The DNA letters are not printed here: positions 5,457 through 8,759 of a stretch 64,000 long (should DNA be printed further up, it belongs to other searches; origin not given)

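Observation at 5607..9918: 1000-aa WaaL-like/GT-C fusion and adjacent GT-C paralogue in a glycan locus with no visible flippase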

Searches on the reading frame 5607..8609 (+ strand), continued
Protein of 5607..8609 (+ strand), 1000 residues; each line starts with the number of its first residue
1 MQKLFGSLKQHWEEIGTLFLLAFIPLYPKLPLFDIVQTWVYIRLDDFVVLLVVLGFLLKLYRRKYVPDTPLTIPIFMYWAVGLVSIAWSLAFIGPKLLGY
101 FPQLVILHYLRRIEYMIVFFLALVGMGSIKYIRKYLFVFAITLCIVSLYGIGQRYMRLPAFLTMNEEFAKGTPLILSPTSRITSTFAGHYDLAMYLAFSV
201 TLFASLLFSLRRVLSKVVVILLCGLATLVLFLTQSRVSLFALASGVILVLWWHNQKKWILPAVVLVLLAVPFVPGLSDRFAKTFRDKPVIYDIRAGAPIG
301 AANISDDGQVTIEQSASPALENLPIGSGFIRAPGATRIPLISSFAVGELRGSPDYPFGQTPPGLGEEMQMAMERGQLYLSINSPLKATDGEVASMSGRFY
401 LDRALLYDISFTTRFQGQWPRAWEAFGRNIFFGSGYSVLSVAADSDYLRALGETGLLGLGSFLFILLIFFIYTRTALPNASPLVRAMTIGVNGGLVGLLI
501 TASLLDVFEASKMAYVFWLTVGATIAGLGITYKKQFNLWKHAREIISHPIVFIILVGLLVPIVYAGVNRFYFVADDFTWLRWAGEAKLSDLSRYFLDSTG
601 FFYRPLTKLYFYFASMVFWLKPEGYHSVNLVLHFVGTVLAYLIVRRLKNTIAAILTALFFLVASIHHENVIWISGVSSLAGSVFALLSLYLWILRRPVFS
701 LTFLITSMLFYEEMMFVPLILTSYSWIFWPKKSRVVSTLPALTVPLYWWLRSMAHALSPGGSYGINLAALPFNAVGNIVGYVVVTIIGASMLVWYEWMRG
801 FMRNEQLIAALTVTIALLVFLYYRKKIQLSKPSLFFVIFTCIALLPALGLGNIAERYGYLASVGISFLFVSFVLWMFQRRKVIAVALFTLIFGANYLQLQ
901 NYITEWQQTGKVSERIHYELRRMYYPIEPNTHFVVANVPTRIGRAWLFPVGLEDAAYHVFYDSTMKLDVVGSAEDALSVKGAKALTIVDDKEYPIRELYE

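Call 67: search_protein_families(library=pfam, alignment_id=A4, max_evalue=0.01)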
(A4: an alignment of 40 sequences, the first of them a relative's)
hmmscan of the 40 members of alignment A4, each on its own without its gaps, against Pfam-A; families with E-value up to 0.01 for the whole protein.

A. member 1, L003:63-1817:+ (585 aa): 0 families

B. families by the number of members that match (of 40 scanned): 11 families
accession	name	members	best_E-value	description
PF00892.27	EamA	4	8.2e-41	EamA-like transporter family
PF13231.12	PMT_2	2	1e-11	Dolichyl-phosphate-mannose-protein mannosyltransferase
PF09852.15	DUF2079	1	7.7e-47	Predicted membrane protein (DUF2079)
PF03062.24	MBOAT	1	1e-29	MBOAT, membrane-bound O-acyltransferase family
PF01757.29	Acyl_transf_3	1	1.7e-24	Acyltransferase domain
PF02366.24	PMT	1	1.5e-12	Dolichyl-phosphate-mannose-protein mannosyltransferase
PF09586.16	YfhO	1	1e-08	Bacterial membrane protein YfhO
PF13813.11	MBOAT_2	1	7.6e-08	Membrane bound O-acyl transferase family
PF05653.20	Mg_trans_NIPA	1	4.4e-05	Magnesium transporter NIPA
PF06027.18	SLC35F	1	0.00035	Solute carrier family 35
PF07695.17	7TMR-DISM_7TM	1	0.0016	7TM diverse intracellular signalling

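Call 76: fold_search(model_id=the predicted structure, library=pdb)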
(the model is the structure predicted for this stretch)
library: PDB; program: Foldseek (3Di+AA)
matches with E <= 10: 131; with E <= 0.001: 0
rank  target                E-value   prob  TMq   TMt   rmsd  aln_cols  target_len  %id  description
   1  8b6l_I                3.1e-03  1.00  0.27  0.38  13.8       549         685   11  Subtomogram average of the human Sec61-TRAP-OSTA-translocon (released 2022-12-07)
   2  3waj                  5.1e-03  1.00  0.27  0.33  13.6       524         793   13  Crystal structure of the Archaeoglobus fulgidus oligosaccharyltransferase (O29867_ARCFU) complex with Zn and sulfate (released 2013-10-30)
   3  3wak                  6.2e-03  1.00  0.25  0.28  14.4       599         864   10  Crystal structure of the Archaeoglobus fulgidus oligosaccharyltransferase (O29867_ARCFU) in the apo form (released 2013-10-30)
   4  5f15                  7.1e-03  1.00  0.23  0.37  13.5       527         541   13  Crystal Structure of ArnT from Cupriavidus metallidurans bound to Undecaprenyl phosphate (released 2016-02-17)
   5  6ftg_5                8.6e-03  1.00  0.24  0.35  14.3       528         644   12  Subtomogram average of OST-containing ribosome-translocon complexes from canine rough microsomal membranes (released 2018-03-21)
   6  7e9s_A                1.0e-02  1.00  0.24  0.27  14.1       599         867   11  Archaeal oligosaccharyltransferase AglB from Archaeoglobus fulgidus in complex with an inhibitory peptide and a dolich (released 2021-09-08)
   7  8agc_A                1.1e-02  1.00  0.26  0.35  15.0       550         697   10  Structure of yeast oligosaccharylransferase complex with lipid-linked oligosaccharide and non-acceptor peptide bound (released 2022-12-07)
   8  6s7t_A                1.5e-02  1.00  0.27  0.37  14.0       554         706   10  Cryo-EM structure of human oligosaccharyltransferase complex OST-B (released 2019-12-18)
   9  5ogl_A                2.4e-02  1.00  0.26  0.34   9.4       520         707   12  Structure of bacterial oligosaccharyltransferase PglB in complex with an acceptor peptide and an lipid-linked oligosac (released 2017-10-25)
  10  5gmy_A                2.5e-02  1.00  0.25  0.29  14.3       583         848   11  Crystal structure of the Archaeoglobus fulgidus oligosaccharyltransferase (O29867_ARCFU) tethered with an acceptor pep (released 2017-02-01)
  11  9s6s_A                2.8e-02  1.00  0.24  0.41   9.9       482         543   12  Ternary cryo-EM structure of human ALG9 with Dol25-PP-GlcNAc2Man6, Dol25-P-Man and Fab (released 2026-03-18)
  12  5ezm                  2.8e-02  1.00  0.23  0.38  13.5       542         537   12  Crystal Structure of ArnT from Cupriavidus metallidurans in the apo state (released 2016-02-17)
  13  9s6u_A                3.1e-02  1.00  0.26  0.42   9.7       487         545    9  Ternary cryo-EM structure of human ALG9 with Dol25-PP-GlcNAc2Man8, Dol25-P-Man and Fab (released 2026-03-18)
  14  6gxc_A                3.8e-02  1.00  0.24  0.33  10.0       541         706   10  Bacterial oligosaccharyltransferase PglB in complex with an inhibitory peptide and a reactive lipid-linked oligosaccha (released 2018-11-14)
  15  3rce_A                3.8e-02  1.00  0.23  0.31  10.3       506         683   14  Bacterial oligosaccharyltransferase PglB (released 2011-06-15)
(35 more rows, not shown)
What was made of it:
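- On O-antigen ligase / Wzy_C (Pfam PF04932; CAZy GT121; GT-C_B): Foldseek 7tpg_B target-normalised TM-score 0.57 (call 76).
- On GT-C_A glycosyltransferases (PMT/ArnT/OST/ALG type): Foldseek probability 1.00 for OST, ArnT and ALG9/12 (call 76).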

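Call 79: search_protein_families(library=pfam, proteins=[L068:2811-4574:+, L077:2020-3669:+, L078:89-1603:+, P0113, L012:1185-3053:+, L003:5337-6917:+, L085:1207-3465:+, L006:138-2417:+], max_evalue=0.1)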
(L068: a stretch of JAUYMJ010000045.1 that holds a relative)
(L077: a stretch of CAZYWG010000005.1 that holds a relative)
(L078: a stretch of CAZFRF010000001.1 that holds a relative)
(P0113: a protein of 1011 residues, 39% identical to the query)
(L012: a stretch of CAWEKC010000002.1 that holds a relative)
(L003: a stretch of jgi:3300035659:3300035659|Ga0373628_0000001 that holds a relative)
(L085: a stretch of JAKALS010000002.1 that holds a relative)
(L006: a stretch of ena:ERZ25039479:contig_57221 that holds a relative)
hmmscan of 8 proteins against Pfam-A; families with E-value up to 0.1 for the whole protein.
L068:2811-4574:+ (588 aa): 1 family
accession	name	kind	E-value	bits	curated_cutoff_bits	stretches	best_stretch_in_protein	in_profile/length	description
PF13231.12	PMT_2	-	0.008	16.8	26.1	0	97-250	12-154/160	Dolichyl-phosphate-mannose-protein mannosyltransferase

L077:2020-3669:+ (550 aa): 0 families

L078:89-1603:+ (505 aa): 0 families

P0113 (1011 aa): 2 families
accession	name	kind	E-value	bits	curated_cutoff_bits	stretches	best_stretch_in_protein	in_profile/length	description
PF13231.12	PMT_2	-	4.2e-06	27.5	26.1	1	598-744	14-151/160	Dolichyl-phosphate-mannose-protein mannosyltransferase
PF04932.20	Wzy_C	-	0.00054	20.2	31.7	1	391-446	78-149/149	O-Antigen ligase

L012:1185-3053:+ (623 aa): 0 families

L003:5337-6917:+ (527 aa): 1 family
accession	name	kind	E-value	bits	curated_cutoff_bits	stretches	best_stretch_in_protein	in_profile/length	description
PF24432.1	DUF7555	-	0.059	13.8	28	0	285-325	23-64/133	Family of unknown function (DUF7555)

L085:1207-3465:+ (753 aa): 0 families

L006:138-2417:+ (760 aa): 0 families
